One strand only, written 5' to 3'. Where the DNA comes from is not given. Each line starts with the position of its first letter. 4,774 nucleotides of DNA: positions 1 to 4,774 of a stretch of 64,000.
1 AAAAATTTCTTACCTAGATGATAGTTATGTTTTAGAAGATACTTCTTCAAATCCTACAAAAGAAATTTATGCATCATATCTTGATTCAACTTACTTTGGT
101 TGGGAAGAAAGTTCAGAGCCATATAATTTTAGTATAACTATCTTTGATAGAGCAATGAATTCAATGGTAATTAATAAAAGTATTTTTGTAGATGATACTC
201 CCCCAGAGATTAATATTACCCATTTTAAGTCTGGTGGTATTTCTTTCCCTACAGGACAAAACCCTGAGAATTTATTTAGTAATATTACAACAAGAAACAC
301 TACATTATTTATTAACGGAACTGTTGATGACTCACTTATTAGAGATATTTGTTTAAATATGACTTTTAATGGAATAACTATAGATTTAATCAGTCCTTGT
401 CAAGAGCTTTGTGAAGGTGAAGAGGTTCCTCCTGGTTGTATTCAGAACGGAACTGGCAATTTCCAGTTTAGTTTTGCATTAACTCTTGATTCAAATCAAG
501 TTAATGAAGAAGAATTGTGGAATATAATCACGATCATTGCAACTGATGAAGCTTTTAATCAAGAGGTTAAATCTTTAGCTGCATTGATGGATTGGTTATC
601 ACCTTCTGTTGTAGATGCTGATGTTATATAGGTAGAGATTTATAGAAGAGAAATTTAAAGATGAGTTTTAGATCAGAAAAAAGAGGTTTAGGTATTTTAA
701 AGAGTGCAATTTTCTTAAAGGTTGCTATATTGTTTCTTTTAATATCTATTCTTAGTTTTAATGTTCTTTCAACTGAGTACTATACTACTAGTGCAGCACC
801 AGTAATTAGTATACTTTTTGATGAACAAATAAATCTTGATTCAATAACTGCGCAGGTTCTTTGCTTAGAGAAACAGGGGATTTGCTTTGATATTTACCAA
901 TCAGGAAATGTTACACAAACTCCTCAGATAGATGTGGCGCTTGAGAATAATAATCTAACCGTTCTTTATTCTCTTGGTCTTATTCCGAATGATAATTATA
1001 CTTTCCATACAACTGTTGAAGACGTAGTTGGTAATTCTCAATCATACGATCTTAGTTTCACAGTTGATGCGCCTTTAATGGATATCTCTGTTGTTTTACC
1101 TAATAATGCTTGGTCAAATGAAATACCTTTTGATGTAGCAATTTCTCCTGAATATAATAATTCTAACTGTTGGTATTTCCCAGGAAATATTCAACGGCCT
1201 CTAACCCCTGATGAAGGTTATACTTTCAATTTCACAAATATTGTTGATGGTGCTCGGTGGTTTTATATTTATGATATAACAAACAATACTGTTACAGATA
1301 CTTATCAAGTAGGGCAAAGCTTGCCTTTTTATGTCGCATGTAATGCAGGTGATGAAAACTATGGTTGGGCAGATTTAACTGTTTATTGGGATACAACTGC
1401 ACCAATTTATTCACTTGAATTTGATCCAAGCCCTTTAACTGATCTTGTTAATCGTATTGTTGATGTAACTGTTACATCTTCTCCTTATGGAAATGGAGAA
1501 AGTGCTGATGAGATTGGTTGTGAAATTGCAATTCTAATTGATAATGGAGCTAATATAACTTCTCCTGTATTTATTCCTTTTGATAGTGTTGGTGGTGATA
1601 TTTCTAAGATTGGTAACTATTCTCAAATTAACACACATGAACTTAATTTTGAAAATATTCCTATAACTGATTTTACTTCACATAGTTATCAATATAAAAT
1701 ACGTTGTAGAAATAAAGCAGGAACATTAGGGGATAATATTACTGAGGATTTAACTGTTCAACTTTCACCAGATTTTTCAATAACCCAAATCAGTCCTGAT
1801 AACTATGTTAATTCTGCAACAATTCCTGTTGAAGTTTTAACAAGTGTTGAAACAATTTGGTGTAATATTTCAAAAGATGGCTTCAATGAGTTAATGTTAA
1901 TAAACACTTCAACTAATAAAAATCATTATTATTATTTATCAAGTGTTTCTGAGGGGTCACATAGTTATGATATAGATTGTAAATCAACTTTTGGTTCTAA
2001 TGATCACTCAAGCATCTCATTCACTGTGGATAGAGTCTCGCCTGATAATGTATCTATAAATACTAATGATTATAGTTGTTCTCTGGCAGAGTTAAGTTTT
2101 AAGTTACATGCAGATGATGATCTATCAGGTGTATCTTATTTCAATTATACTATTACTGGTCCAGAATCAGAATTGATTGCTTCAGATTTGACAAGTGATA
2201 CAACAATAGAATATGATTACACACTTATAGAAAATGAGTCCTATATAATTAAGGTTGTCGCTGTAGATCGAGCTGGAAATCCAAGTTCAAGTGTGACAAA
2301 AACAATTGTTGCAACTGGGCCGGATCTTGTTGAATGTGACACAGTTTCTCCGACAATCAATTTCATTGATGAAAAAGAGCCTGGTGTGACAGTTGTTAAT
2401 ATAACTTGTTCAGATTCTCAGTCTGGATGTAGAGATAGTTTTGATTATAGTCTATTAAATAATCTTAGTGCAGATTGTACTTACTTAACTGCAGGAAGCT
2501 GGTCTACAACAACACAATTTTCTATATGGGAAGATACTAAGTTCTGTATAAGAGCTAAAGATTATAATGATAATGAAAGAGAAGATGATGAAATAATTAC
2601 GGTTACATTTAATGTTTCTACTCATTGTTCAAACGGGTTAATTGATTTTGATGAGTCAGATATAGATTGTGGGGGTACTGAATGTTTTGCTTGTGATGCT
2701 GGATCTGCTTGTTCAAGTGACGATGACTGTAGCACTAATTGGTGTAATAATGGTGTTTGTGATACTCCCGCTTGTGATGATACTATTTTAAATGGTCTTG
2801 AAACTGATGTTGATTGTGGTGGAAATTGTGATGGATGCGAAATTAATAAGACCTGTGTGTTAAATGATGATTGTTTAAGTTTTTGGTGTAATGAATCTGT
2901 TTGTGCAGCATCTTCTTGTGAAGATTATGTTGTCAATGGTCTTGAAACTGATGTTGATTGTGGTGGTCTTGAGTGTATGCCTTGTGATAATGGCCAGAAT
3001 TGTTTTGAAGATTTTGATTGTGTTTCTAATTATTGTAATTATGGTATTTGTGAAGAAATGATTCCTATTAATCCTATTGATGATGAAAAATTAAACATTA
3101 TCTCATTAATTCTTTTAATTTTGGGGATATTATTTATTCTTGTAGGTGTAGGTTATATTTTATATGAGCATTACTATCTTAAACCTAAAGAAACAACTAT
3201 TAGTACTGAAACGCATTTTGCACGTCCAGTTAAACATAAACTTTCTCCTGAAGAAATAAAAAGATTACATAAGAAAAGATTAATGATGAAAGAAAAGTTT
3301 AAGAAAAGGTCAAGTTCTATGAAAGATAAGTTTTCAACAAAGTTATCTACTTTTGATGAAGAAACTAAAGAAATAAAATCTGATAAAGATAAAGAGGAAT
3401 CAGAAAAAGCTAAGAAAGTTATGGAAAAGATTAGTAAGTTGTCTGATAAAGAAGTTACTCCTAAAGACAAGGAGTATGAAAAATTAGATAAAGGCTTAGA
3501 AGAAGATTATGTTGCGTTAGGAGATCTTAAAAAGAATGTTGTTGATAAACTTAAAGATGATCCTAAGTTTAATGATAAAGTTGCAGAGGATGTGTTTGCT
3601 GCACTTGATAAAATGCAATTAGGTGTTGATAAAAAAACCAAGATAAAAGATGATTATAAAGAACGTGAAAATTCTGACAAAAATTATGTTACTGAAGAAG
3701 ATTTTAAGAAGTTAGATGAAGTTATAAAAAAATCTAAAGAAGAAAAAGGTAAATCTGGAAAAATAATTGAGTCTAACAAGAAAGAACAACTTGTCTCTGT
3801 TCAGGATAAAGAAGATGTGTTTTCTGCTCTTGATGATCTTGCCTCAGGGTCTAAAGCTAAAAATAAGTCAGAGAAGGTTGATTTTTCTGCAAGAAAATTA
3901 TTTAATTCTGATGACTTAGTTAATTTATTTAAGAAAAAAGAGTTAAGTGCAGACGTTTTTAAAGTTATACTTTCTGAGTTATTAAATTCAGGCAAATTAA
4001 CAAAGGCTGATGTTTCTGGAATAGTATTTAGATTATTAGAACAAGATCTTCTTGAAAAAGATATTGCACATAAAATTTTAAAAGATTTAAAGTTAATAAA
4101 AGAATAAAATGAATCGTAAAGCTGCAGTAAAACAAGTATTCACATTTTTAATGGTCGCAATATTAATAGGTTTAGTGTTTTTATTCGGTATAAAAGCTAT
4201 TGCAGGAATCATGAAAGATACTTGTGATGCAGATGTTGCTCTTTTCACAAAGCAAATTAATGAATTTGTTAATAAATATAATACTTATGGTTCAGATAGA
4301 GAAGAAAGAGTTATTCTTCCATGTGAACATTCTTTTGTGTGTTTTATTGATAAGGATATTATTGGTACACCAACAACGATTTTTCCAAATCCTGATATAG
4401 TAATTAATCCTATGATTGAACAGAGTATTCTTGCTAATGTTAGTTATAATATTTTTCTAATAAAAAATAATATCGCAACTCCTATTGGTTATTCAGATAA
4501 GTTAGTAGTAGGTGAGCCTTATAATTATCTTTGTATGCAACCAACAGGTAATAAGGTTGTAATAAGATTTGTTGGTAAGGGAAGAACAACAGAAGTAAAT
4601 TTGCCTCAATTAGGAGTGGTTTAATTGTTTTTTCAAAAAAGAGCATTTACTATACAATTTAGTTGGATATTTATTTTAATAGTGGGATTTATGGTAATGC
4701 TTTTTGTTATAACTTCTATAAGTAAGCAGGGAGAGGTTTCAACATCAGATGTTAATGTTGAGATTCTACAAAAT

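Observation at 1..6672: Six-gene surface operon: two giant Ig-like proteins followed by four translationally coupled small helix-anchored genes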

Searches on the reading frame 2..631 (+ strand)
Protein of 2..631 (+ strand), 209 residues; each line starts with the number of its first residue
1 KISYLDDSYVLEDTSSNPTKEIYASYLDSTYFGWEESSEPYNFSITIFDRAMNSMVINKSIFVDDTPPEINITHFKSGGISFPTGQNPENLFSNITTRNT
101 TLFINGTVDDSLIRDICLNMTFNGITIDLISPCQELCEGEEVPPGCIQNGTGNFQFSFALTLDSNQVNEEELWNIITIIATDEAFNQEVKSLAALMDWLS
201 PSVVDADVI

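Call 6: search_protein_families(library=pfam, proteins=[window:2-631:+], max_evalue=1)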
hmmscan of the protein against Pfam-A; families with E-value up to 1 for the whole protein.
window:2-631:+ (209 aa): 0 families

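Call 7: search_protein_families(library=ncbifam, proteins=[window:2-631:+], max_evalue=1)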
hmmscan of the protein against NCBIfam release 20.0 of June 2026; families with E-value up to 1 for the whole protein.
window:2-631:+ (209 aa): 0 families

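Call 46: find_homologous_proteins(query=window:2-631:+, max_evalue=0.001)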
Query window:2-631:+: 114 candidates shared short words with the query, none scored E <= 0.001.

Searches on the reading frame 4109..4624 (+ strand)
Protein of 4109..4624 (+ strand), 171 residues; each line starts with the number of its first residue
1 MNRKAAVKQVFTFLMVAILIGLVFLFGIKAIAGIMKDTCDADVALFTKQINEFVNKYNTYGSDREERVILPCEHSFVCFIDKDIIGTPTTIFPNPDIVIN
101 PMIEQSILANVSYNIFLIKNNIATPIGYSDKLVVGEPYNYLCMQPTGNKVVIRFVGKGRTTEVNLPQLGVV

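Call 6: search_protein_families(library=pfam, proteins=[window:4109-4624:+], max_evalue=1)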
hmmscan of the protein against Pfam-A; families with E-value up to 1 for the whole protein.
window:4109-4624:+ (171 aa): 0 families

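Call 7: search_protein_families(library=ncbifam, proteins=[window:4109-4624:+], max_evalue=1)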
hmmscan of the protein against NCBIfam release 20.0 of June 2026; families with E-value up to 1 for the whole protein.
window:4109-4624:+ (171 aa): 1 family
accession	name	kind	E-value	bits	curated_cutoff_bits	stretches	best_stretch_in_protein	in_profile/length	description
NF005384.0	PRK06928.1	exception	0.17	11.4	301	1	48-86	40-79/277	pyrroline-5-carboxylate reductase ProG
